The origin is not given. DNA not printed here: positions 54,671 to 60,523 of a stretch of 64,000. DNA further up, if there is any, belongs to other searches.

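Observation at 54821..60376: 1851-aa secreted protein with a regular alternating two-domain repeat (seven A+B units)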

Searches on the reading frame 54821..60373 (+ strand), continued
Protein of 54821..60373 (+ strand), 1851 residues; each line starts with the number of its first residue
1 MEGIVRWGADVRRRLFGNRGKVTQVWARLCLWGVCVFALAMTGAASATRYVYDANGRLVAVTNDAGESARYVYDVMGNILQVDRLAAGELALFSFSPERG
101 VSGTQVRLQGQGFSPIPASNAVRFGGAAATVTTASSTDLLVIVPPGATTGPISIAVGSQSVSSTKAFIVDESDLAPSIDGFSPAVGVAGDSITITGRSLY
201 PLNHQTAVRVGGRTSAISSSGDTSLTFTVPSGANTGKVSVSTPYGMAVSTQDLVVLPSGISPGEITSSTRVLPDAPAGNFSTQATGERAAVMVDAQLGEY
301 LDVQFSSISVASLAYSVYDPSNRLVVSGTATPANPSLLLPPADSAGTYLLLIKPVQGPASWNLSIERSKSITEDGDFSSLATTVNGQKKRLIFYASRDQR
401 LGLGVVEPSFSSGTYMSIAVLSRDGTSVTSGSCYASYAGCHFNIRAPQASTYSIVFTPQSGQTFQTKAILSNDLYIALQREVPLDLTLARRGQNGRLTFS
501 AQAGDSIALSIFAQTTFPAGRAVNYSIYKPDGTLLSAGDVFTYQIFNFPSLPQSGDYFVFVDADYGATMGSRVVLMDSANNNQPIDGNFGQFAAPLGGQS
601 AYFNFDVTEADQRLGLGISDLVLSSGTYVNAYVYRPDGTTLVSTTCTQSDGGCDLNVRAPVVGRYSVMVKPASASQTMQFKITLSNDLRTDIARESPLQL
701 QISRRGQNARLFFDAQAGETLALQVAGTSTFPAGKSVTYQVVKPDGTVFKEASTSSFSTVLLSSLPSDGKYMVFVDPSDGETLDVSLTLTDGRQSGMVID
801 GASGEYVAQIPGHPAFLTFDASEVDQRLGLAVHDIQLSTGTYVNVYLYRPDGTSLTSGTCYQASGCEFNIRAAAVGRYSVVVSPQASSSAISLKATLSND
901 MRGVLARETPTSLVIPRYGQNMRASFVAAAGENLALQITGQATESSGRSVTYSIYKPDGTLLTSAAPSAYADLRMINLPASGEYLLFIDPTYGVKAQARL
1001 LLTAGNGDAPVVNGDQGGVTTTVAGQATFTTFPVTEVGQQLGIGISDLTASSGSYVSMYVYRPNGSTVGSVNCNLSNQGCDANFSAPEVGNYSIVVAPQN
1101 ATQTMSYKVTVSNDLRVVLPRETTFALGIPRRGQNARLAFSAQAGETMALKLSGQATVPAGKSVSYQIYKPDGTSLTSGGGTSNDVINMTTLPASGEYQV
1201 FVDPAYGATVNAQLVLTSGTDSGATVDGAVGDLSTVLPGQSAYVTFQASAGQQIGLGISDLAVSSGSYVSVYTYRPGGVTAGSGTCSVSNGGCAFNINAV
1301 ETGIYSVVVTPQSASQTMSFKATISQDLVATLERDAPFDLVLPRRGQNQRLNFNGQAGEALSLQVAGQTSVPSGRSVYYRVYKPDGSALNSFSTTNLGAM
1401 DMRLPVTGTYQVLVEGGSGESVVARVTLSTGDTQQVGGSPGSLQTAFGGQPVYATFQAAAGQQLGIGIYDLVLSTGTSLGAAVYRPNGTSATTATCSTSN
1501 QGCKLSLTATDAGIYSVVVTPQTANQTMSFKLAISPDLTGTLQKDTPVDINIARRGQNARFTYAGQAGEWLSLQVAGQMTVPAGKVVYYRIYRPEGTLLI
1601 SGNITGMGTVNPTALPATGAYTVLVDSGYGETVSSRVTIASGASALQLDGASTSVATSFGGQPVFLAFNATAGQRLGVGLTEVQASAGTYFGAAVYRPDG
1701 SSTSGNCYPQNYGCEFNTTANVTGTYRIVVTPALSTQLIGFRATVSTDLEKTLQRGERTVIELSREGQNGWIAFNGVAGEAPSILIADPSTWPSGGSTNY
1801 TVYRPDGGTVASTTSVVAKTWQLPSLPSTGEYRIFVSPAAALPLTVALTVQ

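Call 13: find_homologous_proteins(query=window:54821-60373:+, max_evalue=0.00001)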
Query window:54821-60373:+ (1851 aa): 298 proteins with E <= 0.00001 among 8000 candidates; the best 120 are listed.
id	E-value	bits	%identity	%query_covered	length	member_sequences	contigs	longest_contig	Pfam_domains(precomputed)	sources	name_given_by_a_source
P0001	0.0e+0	4031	100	100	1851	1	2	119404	PF21868.4,PF04151.22,PF01833.31,PF05593.20,PF01835.26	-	-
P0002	0.0e+0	2905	56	100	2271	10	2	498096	PF21868.4,PF01105.30,PF04151.22,PF01833.31,PF05593.20,PF18962.8,PF23926.3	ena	-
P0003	0.0e+0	2704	54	99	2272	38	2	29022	PF04151.22,PF01833.31,PF05593.20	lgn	-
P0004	0.0e+0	2660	65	100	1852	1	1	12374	PF21868.4,PF01105.30,PF04151.22,PF01833.31,PF05593.20,PF18962.8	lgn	-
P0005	0.0e+0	2418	42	97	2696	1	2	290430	PF27552.1,PF04151.22,PF28532.1,PF01833.31,PF18962.8,PF09912.15,PF08521.17,PF13620.13,PF17936.8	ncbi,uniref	ncbi:IPT/TIG domain-containing protein [Lysobacter sp. CCNWLW3]|uniref:beta strand repeat-containing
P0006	0.0e+0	2355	45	97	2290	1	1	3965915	PF04151.22,PF00316.26,PF01833.31,PF05593.20,PF03413.26,PF23926.3,PF21172.4,PF01835.26,PF16041.11,PF06620.17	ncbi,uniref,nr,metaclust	ncbi:IPT/TIG domain-containing protein [Luteimonas abyssi]|uniref:IPT/TIG domain-containing protein 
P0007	0.0e+0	2354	53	100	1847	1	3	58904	PF21868.4,PF01105.30,PF04151.22,PF01833.31,PF05593.20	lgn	-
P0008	0.0e+0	2295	57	100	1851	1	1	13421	PF21868.4,PF01105.30,PF04151.22,PF01833.31,PF05593.20,PF01835.26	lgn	-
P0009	0.0e+0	2229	60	88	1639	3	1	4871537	PF04151.22,PF01833.31,PF01835.26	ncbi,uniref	ncbi:IPT/TIG domain-containing protein [Xanthomonas theicola]|uniref:IPT/TIG domain-containing prote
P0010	0.0e+0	2198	55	100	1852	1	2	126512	PF04151.22,PF01833.31,PF05593.20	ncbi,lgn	-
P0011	0.0e+0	2160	55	100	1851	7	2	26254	PF21868.4,PF04151.22,PF01833.31,PF05593.20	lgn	-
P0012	0.0e+0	2122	54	99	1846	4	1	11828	PF21868.4,PF04151.22,PF01833.31,PF05593.20,PF01835.26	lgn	-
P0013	0.0e+0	2075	55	97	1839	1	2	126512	PF21868.4,PF04151.22,PF01833.31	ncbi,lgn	-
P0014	0.0e+0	2062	53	99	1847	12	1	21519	PF21868.4,PF04151.22,PF01833.31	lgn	-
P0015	0.0e+0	2050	54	98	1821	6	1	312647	PF21868.4,PF04151.22,PF01833.31,PF05593.20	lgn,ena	-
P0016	0.0e+0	2048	53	98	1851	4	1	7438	PF04151.22,PF01833.31,PF05593.20,PF11762.15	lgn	-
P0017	0.0e+0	2048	54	98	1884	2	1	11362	PF21868.4,PF04151.22,PF01833.31,PF05593.20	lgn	-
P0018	0.0e+0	2008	53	98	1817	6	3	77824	PF04151.22,PF01833.31,PF05593.20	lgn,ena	-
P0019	0.0e+0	1914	40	97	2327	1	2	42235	PF21868.4,PF01105.30,PF04151.22,PF28532.1,PF22621.3,PF01833.31,PF05593.20,PF18962.8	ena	-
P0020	0.0e+0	1872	40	99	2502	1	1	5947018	PF04151.22,PF28532.1,PF01833.31,PF08308.18,PF09912.15,PF14734.13,PF04881.21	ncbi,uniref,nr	ncbi:IPT/TIG domain-containing protein [Lysobacter enzymogenes]|uniref:IPT/TIG domain-containing pro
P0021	0.0e+0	1845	51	86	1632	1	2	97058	PF04151.22,PF01833.31,PF05593.20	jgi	jgi:large repetitive protein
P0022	0.0e+0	1822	41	98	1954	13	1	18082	PF01833.31,PF25275.2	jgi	jgi:YD repeat-containing protein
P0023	0.0e+0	1776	43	91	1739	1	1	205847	PF21868.4,PF04151.22,PF01833.31,PF05593.20,PF18962.8,PF12158.15,PF18113.8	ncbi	-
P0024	0.0e+0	1711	40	98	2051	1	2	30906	PF04151.22,PF01833.31,PF05593.20,PF18962.8,PF11178.14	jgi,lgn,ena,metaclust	metaclust:\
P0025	0.0e+0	1664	42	96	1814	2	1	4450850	PF21868.4,PF04151.22,PF01833.31,PF18113.8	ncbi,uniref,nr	ncbi:IPT/TIG domain-containing protein [Pseudoxanthomonas winnipegensis]|uniref:beta strand repeat-c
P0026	0.0e+0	1662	57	75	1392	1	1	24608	PF21868.4,PF04151.22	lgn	-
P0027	0.0e+0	1608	39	99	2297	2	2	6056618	PF04151.22,PF28532.1,PF01833.31,PF24619.2,PF09912.15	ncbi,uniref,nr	ncbi:pre-peptidase C-terminal domain-containing protein [Lysobacter gummosus]|uniref:IPT/TIG domain-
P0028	0.0e+0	1515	43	86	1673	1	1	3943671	PF04151.22,PF01833.31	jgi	-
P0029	0.0e+0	1510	39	98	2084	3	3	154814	PF21868.4,PF04151.22,PF28532.1,PF01833.31,PF11008.15,PF09912.15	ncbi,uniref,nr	ncbi:IPT/TIG domain-containing protein [Lysobacter sp. ISL-50]|uniref:IPT/TIG domain-containing prot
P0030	0.0e+0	1479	47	76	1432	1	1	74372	PF01105.30,PF01833.31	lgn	-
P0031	0.0e+0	1376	39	87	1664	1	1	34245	PF04151.22,PF01833.31,PF05593.20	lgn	-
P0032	0.0e+0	1368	43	86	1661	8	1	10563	PF04151.22,PF01833.31,PF05593.20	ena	-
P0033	0.0e+0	1332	38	97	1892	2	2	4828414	PF04151.22,PF01833.31,PF05593.20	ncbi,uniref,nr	ncbi:IPT/TIG domain-containing protein [Xanthomonas sp. A2111]|uniref:IPT/TIG domain-containing prot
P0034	0.0e+0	1330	40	87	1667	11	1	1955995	PF21868.4,PF04151.22,PF01833.31,PF05593.20,PF23926.3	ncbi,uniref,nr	ncbi:IPT/TIG domain-containing protein [Xanthomonas euroxanthea]|uniref:IPT/TIG domain-containing pr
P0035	0.0e+0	1321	38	97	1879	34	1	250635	PF04151.22,PF01833.31,PF05593.20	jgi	-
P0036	0.0e+0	1280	38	89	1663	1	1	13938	PF04151.22,PF01833.31,PF05593.20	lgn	-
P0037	0.0e+0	1217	39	87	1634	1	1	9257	PF21868.4,PF04151.22,PF01833.31,PF05593.20,PF18962.8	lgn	-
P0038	0.0e+0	1152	38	86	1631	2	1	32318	PF04151.22,PF01833.31,PF18962.8,PF17210.10,PF14734.13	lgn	-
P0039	0.0e+0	1102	31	98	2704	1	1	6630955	PF04151.22,PF01833.31,PF05593.20,PF18962.8,PF01835.26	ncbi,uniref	ncbi:IPT/TIG domain-containing protein [Roseateles noduli]|uniref:IPT/TIG domain-containing protein 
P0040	0.0e+0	1075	30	83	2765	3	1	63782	PF04151.22,PF01833.31,PF05593.20,PF10528.15,PF07873.18,PF01835.26,PF05506.18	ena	-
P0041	0.0e+0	1026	37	71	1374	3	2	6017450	PF01833.31,PF05593.20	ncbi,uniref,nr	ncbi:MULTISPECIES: IPT/TIG domain-containing protein [Lysobacter]|uniref:IPT/TIG domain-containing p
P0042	1.1e-296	1006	28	79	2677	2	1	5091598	PF04151.22,PF01833.31,PF05593.20,PF18962.8,PF01835.26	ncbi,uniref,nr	ncbi:IPT/TIG domain-containing protein [Luteibacter aegosomaticola]|uniref:IPT/TIG domain-containing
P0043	7.5e-286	970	30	83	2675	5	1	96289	PF21868.4,PF04151.22,PF01833.31,PF05593.20,PF01835.26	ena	-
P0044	8.0e-283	960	29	81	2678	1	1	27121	PF04151.22,PF01833.31,PF05593.20,PF18962.8,PF02806.25,PF01835.26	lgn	-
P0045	4.1e-280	951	40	67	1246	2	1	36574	PF04151.22,PF28532.1,PF01833.31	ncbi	ncbi:hypothetical protein ASD86_25570, partial [Lysobacter sp. Root690]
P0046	7.3e-278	943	28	85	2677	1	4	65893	PF04151.22,PF01833.31,PF05593.20,PF18962.8,PF01835.26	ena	-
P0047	4.0e-277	941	35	86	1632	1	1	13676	PF04151.22,PF01833.31,PF05593.20,PF18962.8,PF01835.26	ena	-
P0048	1.6e-275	936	28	84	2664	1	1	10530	PF21868.4,PF01833.31,PF05593.20,PF18962.8,PF01835.26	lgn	-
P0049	5.3e-270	917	27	84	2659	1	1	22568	PF21868.4,PF04151.22,PF01833.31,PF05593.20,PF18962.8,PF01835.26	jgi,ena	-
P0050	1.5e-267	909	37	76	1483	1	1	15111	PF01833.31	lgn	-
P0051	2.6e-259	882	36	69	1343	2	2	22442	PF21868.4,PF01833.31,PF05593.20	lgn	-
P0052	1.0e-258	880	29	94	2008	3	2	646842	PF21868.4,PF04151.22,PF01833.31,PF01835.26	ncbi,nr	ncbi:IPT/TIG domain-containing protein [Burkholderia pseudomallei]|nr:IPT/TIG domain-containing prot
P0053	1.0e-250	853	29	80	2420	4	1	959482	PF04151.22,PF01833.31,PF05593.20,PF18962.8,PF01835.26,PF00630.26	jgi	-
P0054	9.2e-246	837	29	95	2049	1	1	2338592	PF04151.22,PF01833.31,PF05593.20,PF01835.26,PF14734.13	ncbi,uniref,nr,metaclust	ncbi:IPT/TIG domain protein [Burkholderia sp. MSHR3999]|uniref:IPT/TIG domain-containing protein n=1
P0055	3.3e-244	832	30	94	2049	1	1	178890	PF21868.4,PF04151.22,PF01833.31,PF01835.26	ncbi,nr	ncbi:IPT/TIG domain protein [Burkholderia pseudomallei]|nr:IPT/TIG domain protein [Burkholderia pseu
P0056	1.3e-240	820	36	88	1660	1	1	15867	PF04151.22,PF01833.31,PF05593.20,PF01835.26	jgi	jgi:YD repeat-containing protein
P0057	6.4e-240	818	36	86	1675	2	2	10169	PF04151.22,PF01833.31,PF05593.20,PF25942.1,PF20979.3,PF01835.26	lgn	-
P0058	6.9e-240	817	42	53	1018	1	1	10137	PF04151.22,PF01833.31,PF05593.20,PF01835.26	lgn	-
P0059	7.4e-239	814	29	95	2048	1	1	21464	PF04151.22,PF01833.31,PF05593.20,PF01835.26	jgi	jgi:YD repeat-containing protein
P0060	3.4e-234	799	30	85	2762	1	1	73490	PF04151.22,PF01833.31,PF05593.20,PF01903.23,PF10528.15,PF07873.18,PF05506.18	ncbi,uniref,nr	ncbi:IPT/TIG domain-containing protein [Collimonas silvisoli]|uniref:IPT/TIG domain-containing prote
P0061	1.1e-229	784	42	53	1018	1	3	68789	PF01833.31,PF05593.20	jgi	jgi:YD repeat-containing protein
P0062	3.5e-226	772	29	90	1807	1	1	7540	PF21868.4,PF01833.31,PF05593.20,PF18962.8,PF01835.26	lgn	-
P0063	3.1e-222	759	28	85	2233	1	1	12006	PF04151.22,PF01833.31,PF05593.20,PF01835.26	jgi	jgi:YD repeat-containing protein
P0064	2.2e-220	753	30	90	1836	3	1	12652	PF21868.4,PF04151.22,PF01833.31,PF05593.20,PF27730.1,PF01835.26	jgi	jgi:YD repeat-containing protein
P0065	3.2e-220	752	29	91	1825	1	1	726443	PF21868.4,PF04151.22,PF01833.31,PF05593.20,PF01835.26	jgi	-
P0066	8.9e-218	744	26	95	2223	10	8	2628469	PF21868.4,PF01833.31,PF05593.20,PF01835.26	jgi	jgi:YD repeat-containing protein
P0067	6.1e-216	738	27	94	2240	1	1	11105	PF01833.31,PF05593.20,PF01835.26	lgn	-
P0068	1.0e-214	734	27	94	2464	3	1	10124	PF21868.4,PF04151.22,PF01833.31,PF05593.20,PF01835.26,PF11589.15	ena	-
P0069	6.0e-213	728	29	99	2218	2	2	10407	PF04151.22,PF01833.31,PF05593.20,PF01835.26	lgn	-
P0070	4.5e-207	709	26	95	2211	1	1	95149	PF04151.22,PF01833.31,PF05593.20,PF01835.26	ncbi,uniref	ncbi:YD repeat-containing protein [Luteibacter sp. 621]|uniref:RHS repeat domain-containing protein 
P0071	6.6e-206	705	26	94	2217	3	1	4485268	PF04151.22,PF01833.31,PF05593.20,PF18962.8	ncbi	-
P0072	1.9e-205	703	34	69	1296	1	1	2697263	PF04151.22,PF01833.31,PF05593.20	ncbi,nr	ncbi:MAG: IPT/TIG domain-containing protein [Pseudoxanthomonas sp.]|nr:IPT/TIG domain-containing pro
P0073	2.1e-204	700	36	65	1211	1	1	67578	PF01833.31,PF05593.20,PF25942.1,PF01835.26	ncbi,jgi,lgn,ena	-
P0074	1.7e-203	697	31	72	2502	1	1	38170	PF21868.4,PF04151.22,PF01833.31,PF05593.20,PF18962.8,PF28587.1,PF01835.26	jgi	jgi:YD repeat-containing protein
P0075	1.6e-174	601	29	57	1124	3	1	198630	PF21868.4,PF04151.22,PF01833.31,PF05593.20,PF18962.8,PF14734.13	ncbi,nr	ncbi:IPT/TIG domain protein [Burkholderia pseudomallei]|nr:IPT/TIG domain protein [Burkholderia pseu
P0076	1.1e-170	588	30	45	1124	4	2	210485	PF21868.4,PF04151.22,PF01833.31,PF18962.8,PF14734.13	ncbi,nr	ncbi:IPT/TIG domain protein [Burkholderia pseudomallei]|nr:IPT/TIG domain protein [Burkholderia pseu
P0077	5.1e-169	582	37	52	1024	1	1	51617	PF04151.22,PF01833.31,PF05593.20,PF18962.8,PF25023.2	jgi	jgi:YD repeat-containing protein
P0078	5.8e-169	582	34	58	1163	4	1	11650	PF04151.22,PF01833.31,PF05593.20,PF01835.26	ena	-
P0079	1.5e-163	564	30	62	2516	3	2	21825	PF21868.4,PF04151.22,PF01833.31,PF18962.8,PF07550.18,PF00041.28,PF04234.19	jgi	jgi:large repetitive protein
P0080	5.0e-163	563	27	97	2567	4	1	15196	PF13715.13,PF04151.22,PF22566.3,PF01833.31,PF07108.16,PF14686.13,PF13620.13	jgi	jgi:YD repeat-containing protein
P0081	4.0e-160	553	29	97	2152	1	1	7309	PF04151.22,PF01833.31,PF05593.20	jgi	jgi:YD repeat-containing protein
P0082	7.8e-160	552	28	97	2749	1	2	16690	PF01833.31,PF01835.26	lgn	-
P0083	1.3e-159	551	34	58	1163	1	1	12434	PF04151.22,PF01833.31,PF05593.20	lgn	-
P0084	5.5e-158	546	36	51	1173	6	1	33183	PF04151.22,PF01833.31,PF05593.20,PF01835.26,PF14734.13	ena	-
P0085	1.1e-156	542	34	12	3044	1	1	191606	PF01833.31,PF20144.6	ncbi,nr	ncbi:MAG: IPT/TIG domain-containing protein [Ignavibacteriae bacterium]|nr:IPT/TIG domain-containing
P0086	1.3e-156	541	28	98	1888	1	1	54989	PF04151.22,PF01833.31,PF05593.20,PF01835.26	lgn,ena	-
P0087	2.2e-154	534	29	91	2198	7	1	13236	PF13715.13,PF04151.22,PF01833.31,PF05593.20,PF13620.13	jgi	-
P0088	4.5e-153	530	29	91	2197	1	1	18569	PF13715.13,PF01833.31,PF05593.20,PF13620.13,PF01835.26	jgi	-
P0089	1.2e-152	528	31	50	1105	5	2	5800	PF04151.22,PF01833.31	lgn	-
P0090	7.7e-152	526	32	51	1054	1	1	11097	PF21868.4,PF04151.22,PF01833.31,PF05593.20,PF18962.8,PF01835.26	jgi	jgi:YD repeat-containing protein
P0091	6.9e-149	516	30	68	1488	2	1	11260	PF00754.32,PF04151.22,PF01833.31,PF05593.20,PF22633.4,PF27866.1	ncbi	-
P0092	1.3e-147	512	35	53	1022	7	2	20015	PF01833.31,PF05593.20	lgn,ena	-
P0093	2.8e-146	507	32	60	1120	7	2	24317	PF21868.4,PF04151.22,PF01833.31,PF05593.20,PF18962.8,PF01835.26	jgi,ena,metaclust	metaclust:\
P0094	4.2e-146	507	34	53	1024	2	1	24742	PF01833.31,PF05593.20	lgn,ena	-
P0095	2.3e-145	504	29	63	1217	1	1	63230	PF01833.31,PF05593.20,PF18962.8,PF01835.26,PF04234.19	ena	-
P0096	4.4e-142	493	29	51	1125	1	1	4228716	PF04151.22,PF01833.31,PF18962.8,PF01835.26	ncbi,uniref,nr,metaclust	ncbi:hypothetical protein X994_290 [Burkholderia pseudomallei]|uniref:IPT/TIG domain-containing prot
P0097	5.1e-141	490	30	65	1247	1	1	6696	PF04151.22,PF01833.31,PF05593.20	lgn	-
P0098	4.9e-140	486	29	74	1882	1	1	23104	PF13715.13,PF04151.22,PF01833.31,PF13620.13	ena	-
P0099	9.6e-138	479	29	46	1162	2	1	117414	PF21868.4,PF04151.22,PF13585.13,PF01833.31,PF05593.20,PF18962.8,PF11589.15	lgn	-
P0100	1.0e-131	459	28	58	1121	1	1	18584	PF04151.22,PF01833.31,PF05593.20,PF01835.26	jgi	jgi:YD repeat-containing protein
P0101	2.1e-127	445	29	57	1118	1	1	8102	PF04151.22,PF01833.31,PF05593.20,PF01835.26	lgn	-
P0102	2.1e-127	445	30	53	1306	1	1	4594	PF04151.22,PF01833.31,PF05593.20,PF25942.1,PF13385.14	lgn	-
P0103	1.3e-124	435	41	7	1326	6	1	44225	PF24328.3,PF01833.31,PF05593.20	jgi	-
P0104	3.6e-122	427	30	55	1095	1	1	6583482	PF01833.31,PF05593.20,PF01835.26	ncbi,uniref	ncbi:beta strand repeat-containing protein [Roseateles chitinivorans]|uniref:beta strand repeat-cont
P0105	4.5e-122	427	29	74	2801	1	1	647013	PF13715.13,PF01833.31,PF13287.13,PF16657.12,PF17802.8,PF13290.14,PF13620.13,PF03174.20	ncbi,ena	-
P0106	9.7e-122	426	29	57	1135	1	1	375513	PF04151.22,PF01833.31,PF05593.20,PF25942.1,PF18962.8,PF01835.26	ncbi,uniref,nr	ncbi:pre-peptidase C-terminal domain-containing protein [Dyella choica]|uniref:IPT/TIG domain-contai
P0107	6.5e-121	423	30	63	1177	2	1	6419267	PF04151.22,PF01833.31,PF05593.20,PF01835.26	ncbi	ncbi:IPT/TIG domain-containing protein [Pseudoduganella sp. HUAS MS19]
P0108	4.5e-120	420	30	63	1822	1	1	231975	PF19070.7,PF01105.30,PF13715.13,PF04151.22,PF01833.31,PF05593.20,PF13620.13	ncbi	-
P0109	2.0e-119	418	28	97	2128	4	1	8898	PF04151.22,PF01833.31,PF05593.20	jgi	-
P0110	2.6e-119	418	30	65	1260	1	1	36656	PF04151.22,PF01833.31,PF05593.20,PF05506.18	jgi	-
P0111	4.9e-119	417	31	63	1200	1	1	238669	PF04151.22,PF01833.31,PF00630.26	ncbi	ncbi:pre-peptidase C-terminal domain-containing protein [Corallococcus terminator]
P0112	7.2e-117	410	30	57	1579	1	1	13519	PF13715.13,PF04151.22,PF01833.31,PF05593.20,PF13620.13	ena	-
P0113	3.3e-115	404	30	63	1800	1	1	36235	PF00754.32,PF13715.13,PF04151.22,PF01833.31,PF22633.4,PF13620.13,PF22904.4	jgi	jgi:hypothetical protein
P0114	7.6e-110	386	30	57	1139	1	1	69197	PF04151.22,PF01833.31,PF05593.20,PF28587.1,PF01835.26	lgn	-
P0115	2.6e-108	381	31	52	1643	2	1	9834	PF13715.13,PF04151.22,PF01833.31,PF05593.20,PF17802.8,PF13620.13,PF22904.4,PF17210.10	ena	-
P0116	4.3e-106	374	30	43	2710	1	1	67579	PF01833.31,PF05593.20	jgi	jgi:YD repeat-containing protein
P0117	1.0e-97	346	27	68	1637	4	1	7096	PF13715.13,PF04151.22,PF01833.31,PF13620.13,PF22904.4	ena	-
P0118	2.8e-97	345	44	9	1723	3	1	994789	PF01839.30,PF22036.3,PF01833.31,PF13517.13,PF20144.6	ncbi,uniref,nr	ncbi:IPT/TIG domain-containing protein [Chloracidobacterium sp. MS 40/45]|uniref:IPT/TIG domain-cont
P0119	3.8e-95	338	29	46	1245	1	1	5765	PF13715.13,PF01833.31,PF05593.20,PF13620.13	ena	-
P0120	6.1e-93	330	36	9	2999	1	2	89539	PF01833.31,PF20144.6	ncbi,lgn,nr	ncbi:MAG: IPT/TIG domain-containing protein [Myxococcota bacterium]|nr:IPT/TIG domain-containing pro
